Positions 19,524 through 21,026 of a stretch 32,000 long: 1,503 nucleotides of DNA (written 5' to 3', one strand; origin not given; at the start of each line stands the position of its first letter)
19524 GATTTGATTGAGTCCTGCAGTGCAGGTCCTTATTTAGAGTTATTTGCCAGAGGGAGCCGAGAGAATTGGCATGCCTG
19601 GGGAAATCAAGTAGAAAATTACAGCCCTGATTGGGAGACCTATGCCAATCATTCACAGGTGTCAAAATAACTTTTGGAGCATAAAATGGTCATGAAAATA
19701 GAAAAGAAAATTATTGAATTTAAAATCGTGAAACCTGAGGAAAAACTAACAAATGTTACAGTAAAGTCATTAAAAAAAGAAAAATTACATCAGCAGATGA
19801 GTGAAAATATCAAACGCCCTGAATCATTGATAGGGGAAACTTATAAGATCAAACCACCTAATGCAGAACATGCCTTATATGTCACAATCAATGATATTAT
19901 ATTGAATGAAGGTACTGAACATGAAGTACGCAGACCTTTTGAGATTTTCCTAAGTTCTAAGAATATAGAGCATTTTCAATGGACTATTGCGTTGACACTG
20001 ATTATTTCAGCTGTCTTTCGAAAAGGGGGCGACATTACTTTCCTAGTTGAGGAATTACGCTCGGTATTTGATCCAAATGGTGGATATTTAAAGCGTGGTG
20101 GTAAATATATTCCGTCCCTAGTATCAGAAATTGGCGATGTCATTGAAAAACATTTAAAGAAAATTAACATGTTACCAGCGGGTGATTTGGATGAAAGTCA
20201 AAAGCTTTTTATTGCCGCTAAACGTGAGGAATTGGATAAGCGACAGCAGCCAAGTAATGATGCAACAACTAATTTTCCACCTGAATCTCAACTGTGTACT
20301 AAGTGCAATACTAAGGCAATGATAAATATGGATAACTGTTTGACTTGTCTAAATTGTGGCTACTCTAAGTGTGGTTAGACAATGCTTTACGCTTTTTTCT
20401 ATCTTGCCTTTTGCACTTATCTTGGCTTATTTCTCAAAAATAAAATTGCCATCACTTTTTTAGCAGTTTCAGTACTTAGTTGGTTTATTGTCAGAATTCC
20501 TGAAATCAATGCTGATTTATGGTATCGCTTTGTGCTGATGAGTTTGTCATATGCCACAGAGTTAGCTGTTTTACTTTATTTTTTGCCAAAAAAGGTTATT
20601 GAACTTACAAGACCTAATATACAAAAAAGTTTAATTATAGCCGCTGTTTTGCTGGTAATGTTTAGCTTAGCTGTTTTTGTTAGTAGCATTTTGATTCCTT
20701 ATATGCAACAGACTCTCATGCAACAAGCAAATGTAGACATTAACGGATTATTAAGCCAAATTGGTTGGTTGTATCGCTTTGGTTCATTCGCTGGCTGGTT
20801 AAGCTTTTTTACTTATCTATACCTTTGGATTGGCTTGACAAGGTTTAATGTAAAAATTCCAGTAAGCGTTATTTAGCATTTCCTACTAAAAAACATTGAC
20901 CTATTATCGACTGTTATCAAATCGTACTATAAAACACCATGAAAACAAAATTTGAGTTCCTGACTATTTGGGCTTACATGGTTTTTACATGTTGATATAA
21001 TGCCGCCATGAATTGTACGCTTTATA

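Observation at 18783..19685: Restriction-modification remnant inserted exactly in the junction of the split B12-dependent ribonucleotide reductase (nrdJa | R' - M | nrdJb)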

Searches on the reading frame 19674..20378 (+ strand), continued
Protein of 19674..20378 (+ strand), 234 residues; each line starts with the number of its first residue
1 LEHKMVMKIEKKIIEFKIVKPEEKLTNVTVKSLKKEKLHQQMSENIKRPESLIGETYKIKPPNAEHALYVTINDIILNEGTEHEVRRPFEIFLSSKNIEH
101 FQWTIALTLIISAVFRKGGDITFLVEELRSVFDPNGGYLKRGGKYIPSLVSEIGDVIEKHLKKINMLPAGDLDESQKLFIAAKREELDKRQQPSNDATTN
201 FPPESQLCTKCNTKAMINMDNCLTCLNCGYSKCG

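Call 57: find_encoding_contigs(protein=P0128, flank=5000, max_places=2)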
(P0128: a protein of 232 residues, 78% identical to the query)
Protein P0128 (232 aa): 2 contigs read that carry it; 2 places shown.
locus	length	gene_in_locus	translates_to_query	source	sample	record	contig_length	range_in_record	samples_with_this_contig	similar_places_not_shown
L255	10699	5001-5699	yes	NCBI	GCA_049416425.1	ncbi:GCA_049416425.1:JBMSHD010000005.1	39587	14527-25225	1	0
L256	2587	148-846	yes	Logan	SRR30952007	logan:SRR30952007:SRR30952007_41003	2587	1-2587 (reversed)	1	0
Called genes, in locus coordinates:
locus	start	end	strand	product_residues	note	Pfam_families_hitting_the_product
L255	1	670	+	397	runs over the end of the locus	PF00091:Tubulin, PF12327:FtsZ_C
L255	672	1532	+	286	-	PF03331:LpxC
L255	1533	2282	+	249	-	PF01925:TauE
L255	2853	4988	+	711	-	PF00317:Ribonuc_red_lgN, PF02867:Ribonuc_red_lgC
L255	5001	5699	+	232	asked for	PF12637:TSCPD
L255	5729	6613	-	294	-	PF00491:Arginase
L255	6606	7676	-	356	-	PF02423:OCD_Mu_crystall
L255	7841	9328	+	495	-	PF10150:RNase_E_G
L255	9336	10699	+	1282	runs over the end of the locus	PF13116:YhdP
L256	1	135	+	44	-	?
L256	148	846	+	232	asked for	PF12637:TSCPD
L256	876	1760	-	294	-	PF00491:Arginase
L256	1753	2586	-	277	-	?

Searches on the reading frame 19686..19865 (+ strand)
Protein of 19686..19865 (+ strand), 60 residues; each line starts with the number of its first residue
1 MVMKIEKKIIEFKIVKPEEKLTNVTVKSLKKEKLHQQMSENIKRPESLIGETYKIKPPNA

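Call 78: search_protein_families(library=pfam, proteins=[window:19686-19865:+], max_evalue=10)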
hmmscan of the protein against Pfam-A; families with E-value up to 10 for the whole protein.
window:19686-19865:+ (60 aa): 1 family
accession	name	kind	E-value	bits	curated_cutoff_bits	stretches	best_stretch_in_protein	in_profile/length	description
PF25383.1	PH_alsin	-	0.036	14.4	40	1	10-43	72-105/110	Alsin PH-like domain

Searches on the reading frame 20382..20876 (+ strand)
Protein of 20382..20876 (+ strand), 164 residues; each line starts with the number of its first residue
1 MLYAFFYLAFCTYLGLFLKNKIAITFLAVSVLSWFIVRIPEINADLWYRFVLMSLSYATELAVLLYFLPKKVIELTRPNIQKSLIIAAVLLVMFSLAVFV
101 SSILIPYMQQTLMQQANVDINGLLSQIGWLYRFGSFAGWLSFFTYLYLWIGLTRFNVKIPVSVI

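Call 4: search_protein_families(library=pfam, proteins=[window:20382-20876:+], max_evalue=1)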
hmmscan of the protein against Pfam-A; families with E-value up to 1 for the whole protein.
window:20382-20876:+ (164 aa): 0 families

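Call 5: search_protein_families(library=ncbifam, proteins=[window:20382-20876:+], max_evalue=1)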
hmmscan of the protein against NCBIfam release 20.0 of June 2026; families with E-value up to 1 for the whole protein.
window:20382-20876:+ (164 aa): 0 families
